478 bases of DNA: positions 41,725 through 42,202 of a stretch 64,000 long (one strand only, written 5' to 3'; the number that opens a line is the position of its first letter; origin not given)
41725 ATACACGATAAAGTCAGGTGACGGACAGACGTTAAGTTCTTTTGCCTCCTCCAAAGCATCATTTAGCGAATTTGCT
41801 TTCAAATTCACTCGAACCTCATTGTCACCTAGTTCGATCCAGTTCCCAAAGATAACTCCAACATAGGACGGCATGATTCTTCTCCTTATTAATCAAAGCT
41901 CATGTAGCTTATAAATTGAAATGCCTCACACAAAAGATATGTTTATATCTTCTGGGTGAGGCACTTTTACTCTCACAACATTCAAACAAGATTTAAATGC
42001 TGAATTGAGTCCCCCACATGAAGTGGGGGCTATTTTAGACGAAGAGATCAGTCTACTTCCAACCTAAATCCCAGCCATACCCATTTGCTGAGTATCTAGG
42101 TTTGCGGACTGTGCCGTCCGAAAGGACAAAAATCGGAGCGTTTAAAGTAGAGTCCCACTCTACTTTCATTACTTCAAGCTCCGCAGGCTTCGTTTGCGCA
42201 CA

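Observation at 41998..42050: Conserved hairpin element placed inside both island operons (copy A)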

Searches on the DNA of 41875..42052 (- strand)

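Call 36: build_rna_model(alignment_id=A2, structure=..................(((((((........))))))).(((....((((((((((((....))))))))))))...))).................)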
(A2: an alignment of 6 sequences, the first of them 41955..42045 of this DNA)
Model R1 built from alignment A2 (6 sequences, 99 columns); structure: as given.
model positions 87; base pairs 22; branch points 1; effective number of sequences 2.4; information 0.654 bits per position. Calibrated on 0.2 Mb of random sequence (short: E-values are rough).
structure used (alignment columns):
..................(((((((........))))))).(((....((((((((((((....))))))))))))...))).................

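Call 37: search_with_rna_model(model_id=R1, source=window, filters=off, max_evalue=10, show_alignments=4)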
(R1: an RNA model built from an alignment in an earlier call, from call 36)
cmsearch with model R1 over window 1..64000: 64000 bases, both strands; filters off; matches with E-value up to 10: 14.
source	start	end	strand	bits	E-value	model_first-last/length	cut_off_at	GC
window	41955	42041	-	95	8.4e-26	1-87/87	no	0.43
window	44409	44497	-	94.6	1.1e-25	1-87/87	no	0.37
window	43804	43840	-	21.7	0.00058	33-72/87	no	0.24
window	44430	44457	+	12.8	0.26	40-66/87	no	0.32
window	26168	26262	+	12.2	0.37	1-87/87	no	0.37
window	42643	42724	+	10.5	1.2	1-87/87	no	0.26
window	22581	22624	-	10.4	1.3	1-87/87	no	0.34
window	42657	42763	-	10.3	1.5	1-87/87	no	0.29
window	37834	37890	+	9.2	3.1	1-87/87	no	0.47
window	23909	24001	-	9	3.3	1-87/87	no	0.43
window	57875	57921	+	9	3.4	1-87/87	no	0.34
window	41998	42045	+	8.9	3.8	1-87/87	no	0.48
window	32025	32079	+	8.1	6.3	1-87/87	no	0.38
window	25846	25865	+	8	6.7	44-62/87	no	0.4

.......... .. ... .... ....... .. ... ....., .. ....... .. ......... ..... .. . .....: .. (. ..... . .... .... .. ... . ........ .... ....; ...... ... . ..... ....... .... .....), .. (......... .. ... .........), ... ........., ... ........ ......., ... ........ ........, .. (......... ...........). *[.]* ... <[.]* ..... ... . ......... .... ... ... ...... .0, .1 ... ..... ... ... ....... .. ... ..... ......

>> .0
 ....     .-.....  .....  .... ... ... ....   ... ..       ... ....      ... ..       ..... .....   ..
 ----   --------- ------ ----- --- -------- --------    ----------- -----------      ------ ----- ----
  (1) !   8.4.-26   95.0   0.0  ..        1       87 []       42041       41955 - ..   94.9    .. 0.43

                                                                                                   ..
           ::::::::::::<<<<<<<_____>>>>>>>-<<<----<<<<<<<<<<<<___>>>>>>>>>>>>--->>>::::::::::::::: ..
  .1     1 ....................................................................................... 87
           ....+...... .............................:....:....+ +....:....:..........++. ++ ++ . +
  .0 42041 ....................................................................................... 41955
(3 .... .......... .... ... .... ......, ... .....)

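Call 38: search_with_rna_model(model_id=R1, sources=[L005, L006, L007, L009, L010, L014], filters=off, max_evalue=10)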
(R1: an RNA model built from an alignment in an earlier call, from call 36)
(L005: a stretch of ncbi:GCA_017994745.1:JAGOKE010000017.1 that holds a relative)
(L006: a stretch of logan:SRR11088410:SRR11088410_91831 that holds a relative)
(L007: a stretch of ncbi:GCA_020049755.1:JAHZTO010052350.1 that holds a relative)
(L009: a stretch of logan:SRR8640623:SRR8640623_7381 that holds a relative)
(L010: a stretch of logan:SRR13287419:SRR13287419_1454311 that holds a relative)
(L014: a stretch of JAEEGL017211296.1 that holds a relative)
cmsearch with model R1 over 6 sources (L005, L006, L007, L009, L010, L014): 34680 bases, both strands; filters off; matches with E-value up to 10: 48.
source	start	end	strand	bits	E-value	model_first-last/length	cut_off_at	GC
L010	3084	3172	+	94.6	5.9e-26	1-87/87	no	0.37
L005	7238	7324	+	94.4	6.5e-26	1-87/87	no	0.43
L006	2967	3053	+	94.4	6.5e-26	1-87/87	no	0.43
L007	3262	3348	+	94.4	6.5e-26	1-87/87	no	0.43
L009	240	330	+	91.9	3.8e-25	1-87/87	no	0.33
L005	4790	4878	+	79.6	1.8e-21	1-87/87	no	0.36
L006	519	607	+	79.6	1.8e-21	1-87/87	no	0.36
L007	814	902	+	79.6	1.8e-21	1-87/87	no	0.36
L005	4130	4216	+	77.1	9.6e-21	1-87/87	no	0.43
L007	154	240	+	77.1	9.6e-21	1-87/87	no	0.43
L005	5446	5482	+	21.7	0.00031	33-72/87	no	0.24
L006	1175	1211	+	21.7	0.00031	33-72/87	no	0.24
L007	1470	1506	+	21.7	0.00031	33-72/87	no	0.24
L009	897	933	+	21.7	0.00031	33-72/87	no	0.24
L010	3741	3777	+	21.7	0.00031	33-72/87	no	0.24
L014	884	970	-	20.7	0.00059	1-87/87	no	0.3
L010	3124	3151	-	12.8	0.14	40-66/87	no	0.32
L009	260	339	-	12.6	0.16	1-87/87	no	0.29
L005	4830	4857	-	11.8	0.26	40-66/87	no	0.29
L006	559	586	-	11.8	0.26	40-66/87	no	0.29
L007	854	881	-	11.8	0.26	40-66/87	no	0.29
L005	6560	6661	-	11.1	0.43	1-87/87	no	0.28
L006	2289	2390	-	11.1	0.43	1-87/87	no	0.28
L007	2584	2685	-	11.1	0.43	1-87/87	no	0.28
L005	4169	4195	-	10.8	0.53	40-66/87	no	0.26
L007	193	219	-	10.8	0.53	40-66/87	no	0.26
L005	4516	4581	-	10.2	0.82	1-87/87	no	0.42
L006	245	310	-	10.2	0.82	1-87/87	no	0.42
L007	540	605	-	10.2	0.82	1-87/87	no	0.42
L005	6539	6627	+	10.1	0.89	1-87/87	no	0.27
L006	2268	2356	+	10.1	0.89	1-87/87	no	0.27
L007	2563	2651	+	10.1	0.89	1-87/87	no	0.27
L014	2307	2382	-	9.8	1.1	1-87/87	no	0.34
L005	2370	2442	+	9.2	1.6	1-87/87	no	0.36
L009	1556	1635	-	8.7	2.3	1-87/87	no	0.41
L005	7234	7281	-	8.5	2.6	1-87/87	no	0.48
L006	2963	3010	-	8.5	2.6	1-87/87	no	0.48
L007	3258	3305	-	8.5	2.6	1-87/87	no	0.48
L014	1479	1530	-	8.4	2.8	1-87/87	no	0.38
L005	5164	5217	-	8.4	2.8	1-87/87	no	0.5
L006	893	946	-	8.4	2.8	1-87/87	no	0.5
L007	1188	1241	-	8.4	2.8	1-87/87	no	0.5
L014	2596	2659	-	8.1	3.5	1-87/87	no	0.3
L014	1941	1987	+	7.9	3.9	1-87/87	no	0.28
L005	1863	1964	+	7.8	4.1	1-87/87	no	0.34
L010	3097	3115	-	6.9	8.1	13-31/87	no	0.74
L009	683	703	+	6.8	8.5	43-63/87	no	0.38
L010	3457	3511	-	6.7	9.1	1-87/87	no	0.51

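Call 47: search_with_rna_model(model_id=R1, sources=[L015, L016, L018, L020, L021, L022], filters=off, max_evalue=5, show_alignments=6)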
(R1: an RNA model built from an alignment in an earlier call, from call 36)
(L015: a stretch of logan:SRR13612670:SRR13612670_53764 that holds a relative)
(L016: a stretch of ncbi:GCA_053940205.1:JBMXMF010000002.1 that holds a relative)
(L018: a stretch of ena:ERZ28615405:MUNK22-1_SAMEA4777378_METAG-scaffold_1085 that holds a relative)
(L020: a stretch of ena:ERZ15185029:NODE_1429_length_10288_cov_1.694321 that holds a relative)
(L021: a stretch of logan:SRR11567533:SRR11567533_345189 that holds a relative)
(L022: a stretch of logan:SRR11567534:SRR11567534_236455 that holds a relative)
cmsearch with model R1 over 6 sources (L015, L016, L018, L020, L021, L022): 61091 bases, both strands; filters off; matches with E-value up to 5: 17.
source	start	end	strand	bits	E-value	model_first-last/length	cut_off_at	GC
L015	586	676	+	34.3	9.7e-08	1-87/87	no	0.36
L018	8774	8854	+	12.7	0.27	1-87/87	no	0.36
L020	8936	9016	+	12.7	0.27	1-87/87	no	0.36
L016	4208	4286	-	11.7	0.53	1-87/87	no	0.56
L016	6361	6415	-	11.3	0.66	1-87/87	no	0.47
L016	12607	12674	+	10.7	1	1-87/87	no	0.35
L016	18174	18222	+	10.6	1.1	1-87/87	no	0.49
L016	6373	6437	+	10.2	1.5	1-87/87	no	0.48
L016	8584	8679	+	10.2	1.5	1-87/87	no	0.26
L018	1697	1788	+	10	1.6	1-87/87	no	0.26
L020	1859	1950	+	10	1.6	1-87/87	no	0.26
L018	11194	11273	+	9.8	1.9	1-87/87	no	0.32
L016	18147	18216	-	9.3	2.6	1-87/87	no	0.47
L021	447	546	-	9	3.2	1-87/87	no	0.37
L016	11421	11474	-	8.9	3.4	1-87/87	no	0.17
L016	13877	13946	+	8.9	3.5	1-87/87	no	0.33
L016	12957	13036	-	8.8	3.7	1-87/87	no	0.32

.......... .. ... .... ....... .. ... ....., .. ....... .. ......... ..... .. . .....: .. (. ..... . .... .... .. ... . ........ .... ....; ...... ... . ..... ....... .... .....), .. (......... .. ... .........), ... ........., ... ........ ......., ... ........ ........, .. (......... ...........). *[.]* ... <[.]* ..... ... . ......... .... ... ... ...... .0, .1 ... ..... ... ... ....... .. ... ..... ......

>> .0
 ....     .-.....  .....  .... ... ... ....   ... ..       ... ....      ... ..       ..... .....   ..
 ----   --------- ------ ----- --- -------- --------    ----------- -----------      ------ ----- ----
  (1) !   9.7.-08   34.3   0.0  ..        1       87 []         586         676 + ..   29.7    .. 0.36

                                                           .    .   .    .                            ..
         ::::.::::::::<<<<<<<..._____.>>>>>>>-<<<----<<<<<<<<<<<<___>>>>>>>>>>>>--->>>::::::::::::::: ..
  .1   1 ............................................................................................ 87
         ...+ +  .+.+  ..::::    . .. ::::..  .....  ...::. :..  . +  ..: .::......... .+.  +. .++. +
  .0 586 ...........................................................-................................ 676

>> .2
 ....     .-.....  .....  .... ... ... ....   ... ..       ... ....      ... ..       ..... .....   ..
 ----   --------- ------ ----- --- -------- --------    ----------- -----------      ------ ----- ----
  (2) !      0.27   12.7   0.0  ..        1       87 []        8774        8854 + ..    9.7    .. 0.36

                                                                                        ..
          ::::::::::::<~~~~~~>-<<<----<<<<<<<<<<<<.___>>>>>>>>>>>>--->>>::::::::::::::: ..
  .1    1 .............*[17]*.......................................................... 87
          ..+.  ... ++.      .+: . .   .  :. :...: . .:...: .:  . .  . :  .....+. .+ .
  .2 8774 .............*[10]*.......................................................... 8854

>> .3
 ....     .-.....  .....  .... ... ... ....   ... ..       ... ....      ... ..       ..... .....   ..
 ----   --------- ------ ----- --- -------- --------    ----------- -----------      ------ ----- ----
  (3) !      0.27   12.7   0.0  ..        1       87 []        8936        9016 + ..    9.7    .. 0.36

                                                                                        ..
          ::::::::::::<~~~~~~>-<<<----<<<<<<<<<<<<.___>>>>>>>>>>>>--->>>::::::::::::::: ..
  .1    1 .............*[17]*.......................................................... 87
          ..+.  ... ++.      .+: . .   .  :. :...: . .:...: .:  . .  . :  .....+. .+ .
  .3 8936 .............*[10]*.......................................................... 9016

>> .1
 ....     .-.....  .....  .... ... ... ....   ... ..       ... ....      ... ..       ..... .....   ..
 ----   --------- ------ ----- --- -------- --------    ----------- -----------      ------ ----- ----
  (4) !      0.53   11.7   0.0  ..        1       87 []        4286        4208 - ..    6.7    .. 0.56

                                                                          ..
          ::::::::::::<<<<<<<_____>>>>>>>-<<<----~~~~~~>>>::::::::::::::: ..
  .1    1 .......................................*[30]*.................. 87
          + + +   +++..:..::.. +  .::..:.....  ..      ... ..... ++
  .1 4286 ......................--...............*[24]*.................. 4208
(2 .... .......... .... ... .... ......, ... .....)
